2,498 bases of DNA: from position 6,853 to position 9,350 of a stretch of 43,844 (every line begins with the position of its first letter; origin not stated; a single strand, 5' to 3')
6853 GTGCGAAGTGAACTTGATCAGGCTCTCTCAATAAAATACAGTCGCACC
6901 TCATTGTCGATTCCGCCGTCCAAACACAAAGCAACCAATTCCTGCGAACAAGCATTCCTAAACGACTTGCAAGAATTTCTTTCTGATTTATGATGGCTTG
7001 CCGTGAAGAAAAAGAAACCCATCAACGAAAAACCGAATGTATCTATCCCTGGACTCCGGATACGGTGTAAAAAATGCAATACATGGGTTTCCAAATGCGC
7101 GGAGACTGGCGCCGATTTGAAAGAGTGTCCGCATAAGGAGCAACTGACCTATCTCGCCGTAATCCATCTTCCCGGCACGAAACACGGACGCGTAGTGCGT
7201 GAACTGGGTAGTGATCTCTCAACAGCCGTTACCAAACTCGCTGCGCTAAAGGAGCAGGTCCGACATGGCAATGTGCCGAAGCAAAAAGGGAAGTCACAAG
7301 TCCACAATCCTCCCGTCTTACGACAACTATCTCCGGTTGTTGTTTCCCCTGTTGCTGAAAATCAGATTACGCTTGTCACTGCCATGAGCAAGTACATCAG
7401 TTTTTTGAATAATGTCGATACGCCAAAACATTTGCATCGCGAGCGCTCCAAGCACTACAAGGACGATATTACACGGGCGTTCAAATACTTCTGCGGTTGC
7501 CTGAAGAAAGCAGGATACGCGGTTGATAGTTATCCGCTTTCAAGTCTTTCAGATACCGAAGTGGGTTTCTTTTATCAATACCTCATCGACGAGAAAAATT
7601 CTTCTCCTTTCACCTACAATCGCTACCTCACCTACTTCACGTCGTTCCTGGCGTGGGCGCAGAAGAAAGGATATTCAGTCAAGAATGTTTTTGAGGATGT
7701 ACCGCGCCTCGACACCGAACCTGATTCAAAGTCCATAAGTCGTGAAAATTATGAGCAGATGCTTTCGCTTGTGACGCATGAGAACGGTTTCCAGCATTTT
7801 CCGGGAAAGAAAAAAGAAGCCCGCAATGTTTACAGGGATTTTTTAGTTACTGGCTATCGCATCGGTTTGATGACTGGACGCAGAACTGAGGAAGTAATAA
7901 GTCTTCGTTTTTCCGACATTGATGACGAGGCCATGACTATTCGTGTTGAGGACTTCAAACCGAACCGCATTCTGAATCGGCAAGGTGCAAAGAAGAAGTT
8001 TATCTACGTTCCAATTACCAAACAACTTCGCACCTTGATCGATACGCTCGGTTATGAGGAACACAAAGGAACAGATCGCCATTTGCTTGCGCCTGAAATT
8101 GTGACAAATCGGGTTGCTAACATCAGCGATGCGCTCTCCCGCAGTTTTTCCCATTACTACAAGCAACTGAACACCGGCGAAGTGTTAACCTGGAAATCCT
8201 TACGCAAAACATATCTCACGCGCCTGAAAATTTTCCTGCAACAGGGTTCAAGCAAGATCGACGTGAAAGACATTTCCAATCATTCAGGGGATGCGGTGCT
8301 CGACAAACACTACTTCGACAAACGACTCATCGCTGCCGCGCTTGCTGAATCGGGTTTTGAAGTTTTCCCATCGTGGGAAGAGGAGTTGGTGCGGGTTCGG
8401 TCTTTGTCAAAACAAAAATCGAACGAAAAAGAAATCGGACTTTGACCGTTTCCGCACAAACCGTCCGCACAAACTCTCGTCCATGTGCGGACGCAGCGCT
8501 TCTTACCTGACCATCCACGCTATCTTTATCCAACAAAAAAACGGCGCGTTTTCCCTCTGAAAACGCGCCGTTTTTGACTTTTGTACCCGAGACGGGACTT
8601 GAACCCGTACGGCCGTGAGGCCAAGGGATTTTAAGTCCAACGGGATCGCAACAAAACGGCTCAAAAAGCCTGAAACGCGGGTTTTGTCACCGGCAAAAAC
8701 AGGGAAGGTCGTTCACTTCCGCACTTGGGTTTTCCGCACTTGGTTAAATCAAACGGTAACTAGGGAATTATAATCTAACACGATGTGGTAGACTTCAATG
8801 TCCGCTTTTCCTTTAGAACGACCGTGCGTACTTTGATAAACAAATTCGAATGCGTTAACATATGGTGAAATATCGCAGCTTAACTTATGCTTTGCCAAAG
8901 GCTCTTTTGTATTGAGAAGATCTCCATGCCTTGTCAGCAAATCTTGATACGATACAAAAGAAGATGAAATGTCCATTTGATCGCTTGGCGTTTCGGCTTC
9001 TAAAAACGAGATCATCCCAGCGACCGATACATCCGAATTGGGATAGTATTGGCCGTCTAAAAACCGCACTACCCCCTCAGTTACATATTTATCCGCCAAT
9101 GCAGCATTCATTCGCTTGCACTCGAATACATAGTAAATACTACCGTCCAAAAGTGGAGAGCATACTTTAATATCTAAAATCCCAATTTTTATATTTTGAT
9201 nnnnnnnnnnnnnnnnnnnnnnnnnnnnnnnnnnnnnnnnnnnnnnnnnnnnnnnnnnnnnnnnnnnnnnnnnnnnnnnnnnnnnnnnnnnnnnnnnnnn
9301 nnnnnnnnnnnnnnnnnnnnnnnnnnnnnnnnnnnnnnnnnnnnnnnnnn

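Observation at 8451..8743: Apparently intact attP inside the integrated island: a tRNA-Leu(UAA) 3' half flanked by five TCCGCAC repeats next to a second integrase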

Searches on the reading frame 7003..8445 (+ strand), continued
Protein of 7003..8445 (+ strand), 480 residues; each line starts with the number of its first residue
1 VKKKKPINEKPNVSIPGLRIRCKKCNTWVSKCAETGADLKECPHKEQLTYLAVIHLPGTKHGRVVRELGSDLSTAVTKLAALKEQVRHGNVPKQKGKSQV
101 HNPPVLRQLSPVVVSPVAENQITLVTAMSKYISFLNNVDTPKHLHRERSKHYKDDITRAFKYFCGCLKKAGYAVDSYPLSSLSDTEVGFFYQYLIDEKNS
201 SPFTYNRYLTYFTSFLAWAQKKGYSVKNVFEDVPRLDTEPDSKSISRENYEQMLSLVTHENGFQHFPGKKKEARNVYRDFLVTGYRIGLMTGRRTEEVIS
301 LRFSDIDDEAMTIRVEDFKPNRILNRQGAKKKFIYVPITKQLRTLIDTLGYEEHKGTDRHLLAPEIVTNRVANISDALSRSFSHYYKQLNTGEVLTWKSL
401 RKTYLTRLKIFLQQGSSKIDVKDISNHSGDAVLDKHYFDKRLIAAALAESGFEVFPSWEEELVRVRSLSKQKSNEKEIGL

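Call 123: fold_search(model_id=the predicted structure, library=pdb)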
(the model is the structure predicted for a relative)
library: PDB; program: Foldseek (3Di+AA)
matches with E <= 10: 116; with E <= 0.001: 24
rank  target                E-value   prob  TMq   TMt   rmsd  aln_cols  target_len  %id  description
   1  1z1b_A                6.3e-09  1.00  0.40  0.52  17.4       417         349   14  Crystal structure of a lambda integrase dimer bound to a COC' core site (released 2005-06-28)
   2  1z1g_B                1.6e-08  1.00  0.39  0.53  16.7       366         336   16  Crystal structure of a lambda integrase tetramer bound to a Holliday junction (released 2005-06-28)
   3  1z1b_B                2.0e-08  1.00  0.40  0.53  16.3       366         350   15  Crystal structure of a lambda integrase dimer bound to a COC' core site (released 2005-06-28)
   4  1z1g_A                4.5e-08  1.00  0.39  0.52  16.9       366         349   15  Crystal structure of a lambda integrase tetramer bound to a Holliday junction (released 2005-06-28)
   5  5j0n_F                1.0e-07  1.00  0.38  0.49  20.4       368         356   16  Lambda excision HJ intermediate (released 2017-02-08)
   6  1z19_A                2.6e-07  1.00  0.38  0.63   5.0       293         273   15  Crystal structure of a lambda integrase(75-356) dimer bound to a COC' core site (released 2005-06-28)
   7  5hxy_A                8.9e-07  1.00  0.22  0.34  14.5       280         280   15  Crystal structure of XerA recombinase (released 2017-02-01)
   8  1z19_B                1.4e-06  1.00  0.38  0.61   5.6       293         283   15  Crystal structure of a lambda integrase(75-356) dimer bound to a COC' core site (released 2005-06-28)
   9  1p7d_A                3.0e-06  1.00  0.38  0.60   5.0       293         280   15  Crystal structure of the Lambda Integrase (residues 75-356) bound to DNA (released 2003-08-12)
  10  2a3v_A                4.6e-06  1.00  0.33  0.46   8.2       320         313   13  Structural basis for broad DNA-specificity in integron recombination (released 2006-05-02)
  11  2a3v_C                5.2e-06  1.00  0.33  0.47   8.0       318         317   14  Structural basis for broad DNA-specificity in integron recombination (released 2006-05-02)
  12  2a3v_B                5.7e-06  1.00  0.30  0.42   9.7       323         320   14  Structural basis for broad DNA-specificity in integron recombination (released 2006-05-02)
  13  6emz_A                6.0e-06  1.00  0.36  0.52   8.1       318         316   17  Structure of the Tn1549 transposon Integrase (aa 82-397, R225K) in complex with circular intermediate DNA (CI5-DNA) (released 2018-04-04)
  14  5hxy_D                8.8e-06  1.00  0.22  0.35  14.1       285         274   14  Crystal structure of XerA recombinase (released 2017-02-01)
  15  5hxy_C                9.8e-06  1.00  0.21  0.34  14.6       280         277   14  Crystal structure of XerA recombinase (released 2017-02-01)
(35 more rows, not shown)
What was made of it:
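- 7003..8445 (+): Large tyrosine integrase Int480 (lambda-Int-like three-domain architecture). The best structural match is full-length lambda integrase, E = 6e-9 (call 123).
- On Lambda-type tyrosine-integrase attP: The best Foldseek hit is full-length lambda Int, 417 aligned columns (call 123).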

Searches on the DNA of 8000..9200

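Call 13: search_rna_families(source=window, start=8000, end=9200, threshold=evalue, max_evalue=10, show_alignments=3)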
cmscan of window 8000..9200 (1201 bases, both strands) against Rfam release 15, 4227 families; matches with E-value up to 10: 7.
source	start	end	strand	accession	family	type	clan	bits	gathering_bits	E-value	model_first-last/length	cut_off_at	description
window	8529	8583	+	RF00979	mir-553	Gene; miRNA;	-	24.4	82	0.061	1-62/62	no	mir-553 microRNA precursor family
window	8525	8580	+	RF02066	STnc320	Gene; sRNA;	-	17.7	50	2.3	1-55/55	no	Salmonella enterica sRNA STnc320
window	8535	8631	+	RF02420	Bp1_162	Gene; sRNA;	-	17.4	50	6.7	1-100/100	no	Burkholderia sRNA Bp1_Cand612_SIPHT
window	8493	8575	+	RF02057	STnc40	Gene; sRNA;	-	17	45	7.8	1-70/70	no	Salmonella enterica sRNA STnc40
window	8538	8574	-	RF00639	mir-515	Gene; miRNA;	CL00096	16.4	68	6.2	20-68/87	no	mir-515 microRNA precursor family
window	8589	8662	-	RF01852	tRNA-Sec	Gene; tRNA;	CL00001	16.3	47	4.6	1-91/91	no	Selenocysteine transfer RNA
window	8907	9007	+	RF01653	ceN80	Gene; snRNA; snoRNA; HACA-box;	-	14.4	80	8.1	1-131/131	no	Caenorhabditis snoRNA ceN80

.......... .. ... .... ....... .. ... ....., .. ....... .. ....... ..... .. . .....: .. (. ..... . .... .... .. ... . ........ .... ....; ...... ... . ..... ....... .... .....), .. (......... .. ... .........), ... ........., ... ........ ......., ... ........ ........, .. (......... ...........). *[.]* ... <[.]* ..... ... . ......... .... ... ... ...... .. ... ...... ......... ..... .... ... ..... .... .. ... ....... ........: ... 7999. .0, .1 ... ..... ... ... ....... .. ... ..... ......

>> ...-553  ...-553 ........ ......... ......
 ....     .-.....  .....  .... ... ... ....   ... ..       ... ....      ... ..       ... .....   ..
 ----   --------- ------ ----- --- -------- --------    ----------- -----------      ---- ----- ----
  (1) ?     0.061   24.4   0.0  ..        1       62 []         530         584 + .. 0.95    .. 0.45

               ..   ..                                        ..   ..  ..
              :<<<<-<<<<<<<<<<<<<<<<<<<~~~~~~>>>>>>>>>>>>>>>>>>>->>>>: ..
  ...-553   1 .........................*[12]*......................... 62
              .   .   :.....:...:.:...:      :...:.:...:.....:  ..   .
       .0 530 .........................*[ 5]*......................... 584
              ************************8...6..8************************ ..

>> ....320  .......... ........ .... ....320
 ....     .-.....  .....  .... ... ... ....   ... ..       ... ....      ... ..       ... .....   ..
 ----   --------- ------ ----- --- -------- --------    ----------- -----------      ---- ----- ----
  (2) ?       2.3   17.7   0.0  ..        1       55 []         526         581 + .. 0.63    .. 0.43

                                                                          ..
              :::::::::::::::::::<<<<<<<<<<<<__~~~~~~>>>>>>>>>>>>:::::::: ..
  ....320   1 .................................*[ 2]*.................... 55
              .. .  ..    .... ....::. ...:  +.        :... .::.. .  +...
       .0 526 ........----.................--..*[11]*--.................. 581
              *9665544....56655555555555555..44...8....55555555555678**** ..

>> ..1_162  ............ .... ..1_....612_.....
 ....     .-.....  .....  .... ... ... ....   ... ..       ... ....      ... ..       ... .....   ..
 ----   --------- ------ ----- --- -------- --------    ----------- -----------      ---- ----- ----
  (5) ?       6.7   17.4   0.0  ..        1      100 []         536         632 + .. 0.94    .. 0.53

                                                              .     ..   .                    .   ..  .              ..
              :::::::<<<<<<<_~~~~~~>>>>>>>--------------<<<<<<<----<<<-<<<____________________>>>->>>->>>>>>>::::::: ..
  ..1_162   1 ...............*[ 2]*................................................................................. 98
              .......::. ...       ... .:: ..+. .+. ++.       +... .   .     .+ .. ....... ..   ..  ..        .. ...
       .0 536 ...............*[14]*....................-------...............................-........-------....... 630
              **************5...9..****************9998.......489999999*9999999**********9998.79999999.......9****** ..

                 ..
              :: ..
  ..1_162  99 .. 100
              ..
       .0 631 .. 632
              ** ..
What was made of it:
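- Checked: Rfam gives only a sub-threshold tRNA-Sec hit: 16 bits against a gathering score of 47 (call 13).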
